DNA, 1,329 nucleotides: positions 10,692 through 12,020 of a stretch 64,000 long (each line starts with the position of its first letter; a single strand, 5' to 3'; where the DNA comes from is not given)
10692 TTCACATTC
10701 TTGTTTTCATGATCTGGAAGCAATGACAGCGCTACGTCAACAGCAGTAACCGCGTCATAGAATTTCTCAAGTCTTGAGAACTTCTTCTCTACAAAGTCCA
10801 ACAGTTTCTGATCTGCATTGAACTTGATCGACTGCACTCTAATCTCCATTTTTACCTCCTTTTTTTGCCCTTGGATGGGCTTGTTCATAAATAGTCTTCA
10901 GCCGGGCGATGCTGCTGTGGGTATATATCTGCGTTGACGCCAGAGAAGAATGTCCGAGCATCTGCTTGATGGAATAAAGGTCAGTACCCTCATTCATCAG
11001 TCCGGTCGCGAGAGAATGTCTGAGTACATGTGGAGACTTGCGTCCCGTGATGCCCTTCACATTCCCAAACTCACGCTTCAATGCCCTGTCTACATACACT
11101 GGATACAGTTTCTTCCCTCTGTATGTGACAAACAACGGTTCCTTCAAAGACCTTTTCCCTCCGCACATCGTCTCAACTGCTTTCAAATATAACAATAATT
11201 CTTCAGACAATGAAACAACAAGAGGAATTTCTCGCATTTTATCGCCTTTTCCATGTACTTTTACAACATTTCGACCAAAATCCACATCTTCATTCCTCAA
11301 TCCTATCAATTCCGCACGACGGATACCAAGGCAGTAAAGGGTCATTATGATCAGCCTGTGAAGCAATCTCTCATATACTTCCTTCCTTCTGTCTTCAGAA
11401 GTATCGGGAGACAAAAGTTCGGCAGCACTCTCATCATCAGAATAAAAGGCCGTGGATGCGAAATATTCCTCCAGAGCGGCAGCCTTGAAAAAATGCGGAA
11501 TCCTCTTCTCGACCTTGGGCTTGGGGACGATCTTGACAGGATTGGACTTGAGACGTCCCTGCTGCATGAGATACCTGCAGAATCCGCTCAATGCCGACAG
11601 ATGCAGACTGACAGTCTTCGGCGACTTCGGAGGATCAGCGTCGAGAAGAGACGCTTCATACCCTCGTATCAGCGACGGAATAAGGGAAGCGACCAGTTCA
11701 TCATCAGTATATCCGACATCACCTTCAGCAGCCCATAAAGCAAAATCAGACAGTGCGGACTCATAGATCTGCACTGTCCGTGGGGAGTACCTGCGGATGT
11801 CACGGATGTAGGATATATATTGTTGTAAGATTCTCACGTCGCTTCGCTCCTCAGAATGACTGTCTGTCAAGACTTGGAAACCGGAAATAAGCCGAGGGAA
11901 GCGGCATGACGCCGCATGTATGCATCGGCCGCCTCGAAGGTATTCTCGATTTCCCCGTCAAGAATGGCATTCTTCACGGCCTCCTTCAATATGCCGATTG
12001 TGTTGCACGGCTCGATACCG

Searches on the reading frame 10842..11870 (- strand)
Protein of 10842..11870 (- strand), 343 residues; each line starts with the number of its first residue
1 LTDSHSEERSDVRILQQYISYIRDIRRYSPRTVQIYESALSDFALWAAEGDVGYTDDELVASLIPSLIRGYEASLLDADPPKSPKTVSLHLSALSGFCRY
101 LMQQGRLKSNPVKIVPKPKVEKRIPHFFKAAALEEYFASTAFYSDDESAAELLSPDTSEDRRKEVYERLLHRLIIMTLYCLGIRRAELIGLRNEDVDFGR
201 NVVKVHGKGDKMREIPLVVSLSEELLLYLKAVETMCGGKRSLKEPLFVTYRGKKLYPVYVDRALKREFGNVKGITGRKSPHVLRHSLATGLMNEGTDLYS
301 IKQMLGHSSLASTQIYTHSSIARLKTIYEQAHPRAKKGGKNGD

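Call 9: search_protein_families(library=pfam, proteins=[window:10842-11870:-], max_evalue=0.01)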
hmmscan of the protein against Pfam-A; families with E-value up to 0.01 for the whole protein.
window:10842-11870:- (343 aa): 3 families
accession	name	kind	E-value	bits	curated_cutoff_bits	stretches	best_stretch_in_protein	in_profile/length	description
PF00589.27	Phage_integrase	-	9.3e-29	100.8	27.1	1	170-320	23-169/172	Phage integrase family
PF02899.23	Phage_int_SAM_1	-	9.9e-08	32.6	22.3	1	15-105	1-83/83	Phage integrase, N-terminal SAM-like domain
PF13495.12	Phage_int_SAM_4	-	0.0054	17.5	27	0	15-103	2-80/85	Phage integrase, N-terminal SAM-like domain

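Call 10: search_protein_families(library=ncbifam, proteins=[window:10842-11870:-], max_evalue=0.01)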
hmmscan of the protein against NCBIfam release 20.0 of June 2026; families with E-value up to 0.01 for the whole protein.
window:10842-11870:- (343 aa): 13 families
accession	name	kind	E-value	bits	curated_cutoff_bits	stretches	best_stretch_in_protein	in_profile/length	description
TIGR02224.1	recomb_XerC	equivalog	3.5e-68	230.1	335.15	1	16-337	1-295/295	tyrosine recombinase XerC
TIGR02225.1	recomb_XerD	equivalog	2.3e-51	174.9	329.6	1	16-335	1-290/290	site-specific tyrosine recombinase XerD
NF001399.0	PRK00283.1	subfamily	1.1e-47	162.7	279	1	13-335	7-299/300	tyrosine recombinase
NF040815.2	recomb_XerA_Arch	equivalog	1.4e-44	152.6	220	1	17-328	2-263/263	site-specific tyrosine recombinase/integron integrase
NF002331.0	PRK01287.1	subfamily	3.3e-43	148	371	1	10-337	25-330/365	site-specific tyrosine recombinase XerC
TIGR02249.1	integrase_gron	subfamily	1.4e-23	83.8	265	2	255-319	237-300/315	integron integrase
NF003462.0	PRK05084.1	equivalog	2.2e-19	69.4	267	1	174-325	200-350/360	tyrosine recombinase XerS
NF011946.0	PRK15417.1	equivalog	4.9e-16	58.8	435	2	250-319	247-315/337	integron integrase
NF007371.0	PRK09871.1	subfamily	3.8e-12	46.2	222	1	174-333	31-188/198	tyrosine-type DNA invertase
NF007370.0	PRK09870.1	subfamily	3.2e-10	40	221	1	175-336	36-196/200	tyrosine-type DNA invertase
NF040693.1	recomb_GmtY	equivalog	2.5e-07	30.3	340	1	279-323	392-436/441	gamma-mobile-trio recombinase GmtY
NF041502.1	integrase_1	equivalog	0.0012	17.6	350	1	280-327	321-368/484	site-specific integrase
NF002685.0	PRK02436.1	equivalog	0.0047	16.8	178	0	132-310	76-237/245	site-specific tyrosine recombinase XerD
